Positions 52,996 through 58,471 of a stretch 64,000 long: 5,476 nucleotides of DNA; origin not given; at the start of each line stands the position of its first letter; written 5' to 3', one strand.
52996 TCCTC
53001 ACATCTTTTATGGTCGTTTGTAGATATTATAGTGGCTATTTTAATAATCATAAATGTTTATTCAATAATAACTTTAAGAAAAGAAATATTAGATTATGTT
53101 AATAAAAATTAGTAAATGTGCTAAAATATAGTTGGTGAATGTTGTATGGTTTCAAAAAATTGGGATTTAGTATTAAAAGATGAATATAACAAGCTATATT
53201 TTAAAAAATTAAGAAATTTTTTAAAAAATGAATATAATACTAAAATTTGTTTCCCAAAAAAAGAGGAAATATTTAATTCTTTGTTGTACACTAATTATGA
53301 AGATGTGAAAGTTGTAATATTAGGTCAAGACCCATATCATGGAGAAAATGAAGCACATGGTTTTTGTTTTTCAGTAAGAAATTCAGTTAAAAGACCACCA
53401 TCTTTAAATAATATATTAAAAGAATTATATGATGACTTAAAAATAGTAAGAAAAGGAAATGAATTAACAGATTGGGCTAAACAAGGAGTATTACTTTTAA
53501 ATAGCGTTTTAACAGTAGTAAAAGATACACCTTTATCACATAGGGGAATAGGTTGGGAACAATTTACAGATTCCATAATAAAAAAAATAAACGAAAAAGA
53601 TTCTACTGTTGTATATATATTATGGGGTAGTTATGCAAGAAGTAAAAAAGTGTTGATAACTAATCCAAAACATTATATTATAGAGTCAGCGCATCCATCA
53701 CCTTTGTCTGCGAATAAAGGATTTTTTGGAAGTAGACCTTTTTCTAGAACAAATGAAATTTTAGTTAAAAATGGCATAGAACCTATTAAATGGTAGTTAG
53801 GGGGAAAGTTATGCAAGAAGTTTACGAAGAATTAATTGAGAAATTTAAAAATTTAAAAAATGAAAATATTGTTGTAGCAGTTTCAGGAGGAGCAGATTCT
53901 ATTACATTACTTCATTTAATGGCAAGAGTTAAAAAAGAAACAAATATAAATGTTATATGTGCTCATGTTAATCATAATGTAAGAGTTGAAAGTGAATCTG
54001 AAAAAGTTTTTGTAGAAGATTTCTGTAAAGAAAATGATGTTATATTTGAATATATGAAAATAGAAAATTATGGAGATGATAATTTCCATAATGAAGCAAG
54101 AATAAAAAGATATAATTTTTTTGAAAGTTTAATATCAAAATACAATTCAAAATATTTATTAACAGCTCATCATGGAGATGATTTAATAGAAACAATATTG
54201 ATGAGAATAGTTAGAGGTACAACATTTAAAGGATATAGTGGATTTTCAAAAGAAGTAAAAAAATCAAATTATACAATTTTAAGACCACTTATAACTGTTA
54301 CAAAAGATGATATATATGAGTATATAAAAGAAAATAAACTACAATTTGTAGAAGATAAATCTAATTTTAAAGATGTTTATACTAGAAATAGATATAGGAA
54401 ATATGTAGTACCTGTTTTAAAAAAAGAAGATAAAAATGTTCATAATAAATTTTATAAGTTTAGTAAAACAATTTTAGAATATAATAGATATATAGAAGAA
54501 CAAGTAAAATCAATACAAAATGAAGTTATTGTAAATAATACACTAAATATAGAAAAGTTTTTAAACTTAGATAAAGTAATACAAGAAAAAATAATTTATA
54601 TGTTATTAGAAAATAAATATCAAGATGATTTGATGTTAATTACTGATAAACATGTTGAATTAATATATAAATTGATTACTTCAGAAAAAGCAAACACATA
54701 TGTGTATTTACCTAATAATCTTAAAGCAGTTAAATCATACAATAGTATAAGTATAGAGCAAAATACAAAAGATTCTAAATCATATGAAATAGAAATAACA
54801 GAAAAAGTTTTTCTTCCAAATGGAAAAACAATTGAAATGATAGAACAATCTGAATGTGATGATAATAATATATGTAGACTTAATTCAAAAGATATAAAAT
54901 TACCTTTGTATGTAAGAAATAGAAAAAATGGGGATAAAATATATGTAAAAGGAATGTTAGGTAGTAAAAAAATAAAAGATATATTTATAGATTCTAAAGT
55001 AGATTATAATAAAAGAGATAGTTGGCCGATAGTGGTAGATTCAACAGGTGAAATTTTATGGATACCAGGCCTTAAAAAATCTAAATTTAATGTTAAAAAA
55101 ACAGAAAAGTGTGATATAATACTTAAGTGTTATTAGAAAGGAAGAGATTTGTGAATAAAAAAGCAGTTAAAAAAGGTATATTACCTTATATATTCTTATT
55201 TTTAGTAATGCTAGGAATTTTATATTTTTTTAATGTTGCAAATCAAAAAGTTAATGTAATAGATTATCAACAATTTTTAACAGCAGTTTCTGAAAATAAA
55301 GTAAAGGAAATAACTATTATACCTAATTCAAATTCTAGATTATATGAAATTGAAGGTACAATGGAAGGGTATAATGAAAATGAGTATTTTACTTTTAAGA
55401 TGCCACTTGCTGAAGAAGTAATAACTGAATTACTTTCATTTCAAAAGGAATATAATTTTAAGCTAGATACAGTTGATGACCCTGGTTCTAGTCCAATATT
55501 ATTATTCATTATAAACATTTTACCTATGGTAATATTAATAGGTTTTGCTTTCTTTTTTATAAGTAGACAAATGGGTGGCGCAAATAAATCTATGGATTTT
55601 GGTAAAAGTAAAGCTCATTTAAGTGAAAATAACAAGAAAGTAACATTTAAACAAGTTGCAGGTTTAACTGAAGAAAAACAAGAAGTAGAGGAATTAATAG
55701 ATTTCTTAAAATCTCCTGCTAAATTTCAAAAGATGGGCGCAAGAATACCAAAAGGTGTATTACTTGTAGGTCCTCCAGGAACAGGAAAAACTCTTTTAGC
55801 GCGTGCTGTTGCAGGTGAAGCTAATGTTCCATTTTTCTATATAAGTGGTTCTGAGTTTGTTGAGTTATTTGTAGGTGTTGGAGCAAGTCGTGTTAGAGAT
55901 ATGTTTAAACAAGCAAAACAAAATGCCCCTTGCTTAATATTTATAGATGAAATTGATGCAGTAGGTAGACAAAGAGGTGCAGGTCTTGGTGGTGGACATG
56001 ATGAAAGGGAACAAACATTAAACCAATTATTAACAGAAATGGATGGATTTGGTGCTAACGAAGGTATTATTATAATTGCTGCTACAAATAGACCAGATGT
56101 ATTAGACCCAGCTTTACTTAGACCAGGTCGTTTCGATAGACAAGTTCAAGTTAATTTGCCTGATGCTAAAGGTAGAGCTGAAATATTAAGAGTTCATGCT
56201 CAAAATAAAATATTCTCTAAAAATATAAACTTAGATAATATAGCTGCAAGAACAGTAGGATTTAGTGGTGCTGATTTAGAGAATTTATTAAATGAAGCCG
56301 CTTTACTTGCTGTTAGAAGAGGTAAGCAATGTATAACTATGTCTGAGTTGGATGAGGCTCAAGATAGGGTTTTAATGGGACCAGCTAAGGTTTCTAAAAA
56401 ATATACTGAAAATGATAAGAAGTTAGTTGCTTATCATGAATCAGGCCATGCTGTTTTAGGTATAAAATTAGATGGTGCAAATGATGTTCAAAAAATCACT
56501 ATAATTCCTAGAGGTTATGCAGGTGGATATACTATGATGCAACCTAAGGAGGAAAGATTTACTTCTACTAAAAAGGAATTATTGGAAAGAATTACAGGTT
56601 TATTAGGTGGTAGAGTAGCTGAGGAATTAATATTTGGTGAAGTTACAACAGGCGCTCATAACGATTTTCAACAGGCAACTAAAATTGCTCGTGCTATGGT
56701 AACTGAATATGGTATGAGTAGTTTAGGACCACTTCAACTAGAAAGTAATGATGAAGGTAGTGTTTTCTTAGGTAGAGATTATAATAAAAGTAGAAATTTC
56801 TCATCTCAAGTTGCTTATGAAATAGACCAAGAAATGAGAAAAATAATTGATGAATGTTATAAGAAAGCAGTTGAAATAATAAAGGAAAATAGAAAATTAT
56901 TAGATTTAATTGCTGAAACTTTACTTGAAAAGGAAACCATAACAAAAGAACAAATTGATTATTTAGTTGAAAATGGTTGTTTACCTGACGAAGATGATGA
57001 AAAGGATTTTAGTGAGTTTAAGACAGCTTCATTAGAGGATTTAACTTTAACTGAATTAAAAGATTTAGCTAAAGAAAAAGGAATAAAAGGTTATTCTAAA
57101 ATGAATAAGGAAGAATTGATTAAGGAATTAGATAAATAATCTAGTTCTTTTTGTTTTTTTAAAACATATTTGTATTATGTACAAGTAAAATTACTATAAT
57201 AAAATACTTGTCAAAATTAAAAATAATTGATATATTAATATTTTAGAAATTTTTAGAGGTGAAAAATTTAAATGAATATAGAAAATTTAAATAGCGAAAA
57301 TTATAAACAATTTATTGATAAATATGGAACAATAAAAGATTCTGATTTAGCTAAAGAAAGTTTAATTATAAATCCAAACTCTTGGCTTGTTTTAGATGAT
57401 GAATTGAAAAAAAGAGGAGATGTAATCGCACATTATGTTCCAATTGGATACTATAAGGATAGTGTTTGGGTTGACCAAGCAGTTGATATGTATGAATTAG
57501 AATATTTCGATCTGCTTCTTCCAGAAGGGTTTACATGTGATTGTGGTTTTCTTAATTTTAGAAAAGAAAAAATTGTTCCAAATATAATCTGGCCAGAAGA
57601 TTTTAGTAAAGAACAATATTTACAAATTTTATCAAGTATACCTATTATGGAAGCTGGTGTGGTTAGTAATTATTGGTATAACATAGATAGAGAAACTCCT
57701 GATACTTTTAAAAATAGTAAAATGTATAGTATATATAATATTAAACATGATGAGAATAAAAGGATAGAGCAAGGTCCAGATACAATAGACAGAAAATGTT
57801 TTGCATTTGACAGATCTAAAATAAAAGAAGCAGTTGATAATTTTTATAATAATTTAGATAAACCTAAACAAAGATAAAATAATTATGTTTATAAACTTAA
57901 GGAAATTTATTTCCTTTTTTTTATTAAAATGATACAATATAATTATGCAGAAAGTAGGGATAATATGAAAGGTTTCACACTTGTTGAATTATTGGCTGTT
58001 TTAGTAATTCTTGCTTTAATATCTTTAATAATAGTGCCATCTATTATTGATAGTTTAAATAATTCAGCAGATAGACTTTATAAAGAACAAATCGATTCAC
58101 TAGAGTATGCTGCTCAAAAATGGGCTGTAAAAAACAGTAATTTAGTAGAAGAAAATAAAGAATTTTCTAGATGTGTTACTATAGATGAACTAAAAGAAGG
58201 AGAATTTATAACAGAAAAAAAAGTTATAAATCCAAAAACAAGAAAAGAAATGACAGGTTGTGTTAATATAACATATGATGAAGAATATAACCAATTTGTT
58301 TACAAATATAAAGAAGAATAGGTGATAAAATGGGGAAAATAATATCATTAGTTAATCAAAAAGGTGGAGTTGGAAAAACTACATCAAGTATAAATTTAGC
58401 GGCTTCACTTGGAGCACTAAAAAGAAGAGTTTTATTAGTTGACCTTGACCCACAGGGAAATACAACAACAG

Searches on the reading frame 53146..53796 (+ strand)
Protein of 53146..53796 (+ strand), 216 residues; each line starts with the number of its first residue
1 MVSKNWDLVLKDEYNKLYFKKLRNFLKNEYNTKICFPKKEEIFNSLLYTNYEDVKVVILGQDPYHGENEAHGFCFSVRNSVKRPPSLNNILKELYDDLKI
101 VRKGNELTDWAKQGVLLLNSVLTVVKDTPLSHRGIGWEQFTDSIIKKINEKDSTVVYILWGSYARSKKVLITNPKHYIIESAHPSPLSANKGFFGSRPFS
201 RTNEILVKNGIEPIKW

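Call 50: search_protein_families(library=pfam, proteins=[window:53146-53796:+], max_evalue=0.01)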
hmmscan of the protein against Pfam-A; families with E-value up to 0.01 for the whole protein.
window:53146-53796:+ (216 aa): 1 family
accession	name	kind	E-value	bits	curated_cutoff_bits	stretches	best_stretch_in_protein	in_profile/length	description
PF03167.25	UDG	-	1.8e-17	64.1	24.3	1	50-206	5-140/141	Uracil DNA glycosylase superfamily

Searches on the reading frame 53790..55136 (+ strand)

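Call 50: search_protein_families(library=pfam, proteins=[window:53790-55136:+], max_evalue=0.01)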
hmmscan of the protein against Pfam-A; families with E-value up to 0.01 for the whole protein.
window:53790-55136:+ (448 aa): 4 families
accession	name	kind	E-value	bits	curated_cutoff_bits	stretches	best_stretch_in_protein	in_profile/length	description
PF01171.26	ATP_bind_3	-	1.5e-57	194.7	27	1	27-204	2-181/182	PP-loop family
PF11734.13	TilS_C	-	8.8e-14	51.1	22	1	374-438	2-66/74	TilS substrate C-terminal domain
PF01507.26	PAPS_reduct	-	2.3e-05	25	22.5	1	26-186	1-156/175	Phosphoadenosine phosphosulfate reductase domain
PF06508.19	QueC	-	0.00053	20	22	0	27-92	2-61/210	Queuosine biosynthesis protein QueC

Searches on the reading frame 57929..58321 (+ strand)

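Call 50: search_protein_families(library=pfam, proteins=[window:57929-58321:+], max_evalue=0.01)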
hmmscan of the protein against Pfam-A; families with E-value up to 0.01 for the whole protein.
window:57929-58321:+ (130 aa): 1 family
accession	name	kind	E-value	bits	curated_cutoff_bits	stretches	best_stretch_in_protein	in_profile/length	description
PF07963.17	N_methyl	-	2.8e-07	30.3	21.2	1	12-35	3-26/27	Prokaryotic N-terminal methylation motif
